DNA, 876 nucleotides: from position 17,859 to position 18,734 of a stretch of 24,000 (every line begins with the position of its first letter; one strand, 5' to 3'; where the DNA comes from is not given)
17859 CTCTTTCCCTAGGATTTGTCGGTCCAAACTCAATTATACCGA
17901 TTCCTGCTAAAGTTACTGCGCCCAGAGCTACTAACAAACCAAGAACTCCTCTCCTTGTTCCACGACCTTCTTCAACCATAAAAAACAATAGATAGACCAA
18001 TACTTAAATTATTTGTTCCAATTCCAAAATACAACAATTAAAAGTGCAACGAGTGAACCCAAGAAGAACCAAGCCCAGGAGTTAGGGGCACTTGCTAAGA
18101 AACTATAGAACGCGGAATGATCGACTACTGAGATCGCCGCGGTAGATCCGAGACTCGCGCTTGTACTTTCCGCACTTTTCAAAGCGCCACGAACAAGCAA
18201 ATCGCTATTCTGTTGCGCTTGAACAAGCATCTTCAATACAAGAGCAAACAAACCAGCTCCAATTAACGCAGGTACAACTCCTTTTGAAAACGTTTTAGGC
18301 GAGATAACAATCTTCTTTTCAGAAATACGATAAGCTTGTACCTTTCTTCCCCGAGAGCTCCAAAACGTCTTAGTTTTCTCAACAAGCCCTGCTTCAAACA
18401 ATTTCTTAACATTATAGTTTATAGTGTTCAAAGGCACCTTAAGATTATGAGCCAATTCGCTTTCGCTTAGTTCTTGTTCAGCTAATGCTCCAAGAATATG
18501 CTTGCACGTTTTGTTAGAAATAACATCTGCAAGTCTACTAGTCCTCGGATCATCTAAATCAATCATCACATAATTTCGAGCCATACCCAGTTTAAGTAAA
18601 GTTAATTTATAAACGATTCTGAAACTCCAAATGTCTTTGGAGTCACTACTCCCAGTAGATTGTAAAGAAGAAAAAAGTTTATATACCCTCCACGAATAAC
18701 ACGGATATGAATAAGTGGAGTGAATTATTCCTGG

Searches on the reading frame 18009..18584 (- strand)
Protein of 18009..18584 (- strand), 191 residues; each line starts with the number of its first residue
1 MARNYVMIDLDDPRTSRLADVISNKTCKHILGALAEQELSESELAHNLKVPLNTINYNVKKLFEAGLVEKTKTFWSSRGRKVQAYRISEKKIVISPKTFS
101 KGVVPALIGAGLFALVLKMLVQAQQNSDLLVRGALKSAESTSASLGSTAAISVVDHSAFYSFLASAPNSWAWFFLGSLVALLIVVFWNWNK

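Call 88: search_protein_families(library=pfam, proteins=[window:18009-18584:-], max_evalue=0.01)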
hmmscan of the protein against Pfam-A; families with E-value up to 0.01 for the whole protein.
window:18009-18584:- (191 aa): 8 families
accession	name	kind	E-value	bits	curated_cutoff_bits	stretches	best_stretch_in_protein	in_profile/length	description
PF12840.13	HTH_20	-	3.4e-09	37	27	1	23-70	2-50/51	Helix-turn-helix domain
PF01022.26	HTH_5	-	0.00021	21.5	22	1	30-70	7-47/47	Bacterial regulatory protein, arsR family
PF13412.12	HTH_24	-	0.00035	20.5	21.9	1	29-69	7-48/48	Winged helix-turn-helix DNA-binding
PF01978.25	TrmB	-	0.0012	19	25.6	1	34-72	18-56/68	Sugar-specific transcriptional regulator TrmB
PF25213.1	HVO_A0261_N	-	0.0013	19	35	1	28-72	14-58/86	HVO_A0261 N-terminal domain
PF02002.24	TFIIE_alpha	-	0.0014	18.9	22.9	1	26-93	14-82/105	TFIIE alpha subunit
PF24270.1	HTH_Cmi2_C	-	0.0024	18.5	27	1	23-75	73-125/125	Cmi2, C-terminal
PF13463.12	HTH_27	-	0.0099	16.6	22.2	0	36-72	16-52/68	Winged helix DNA-binding domain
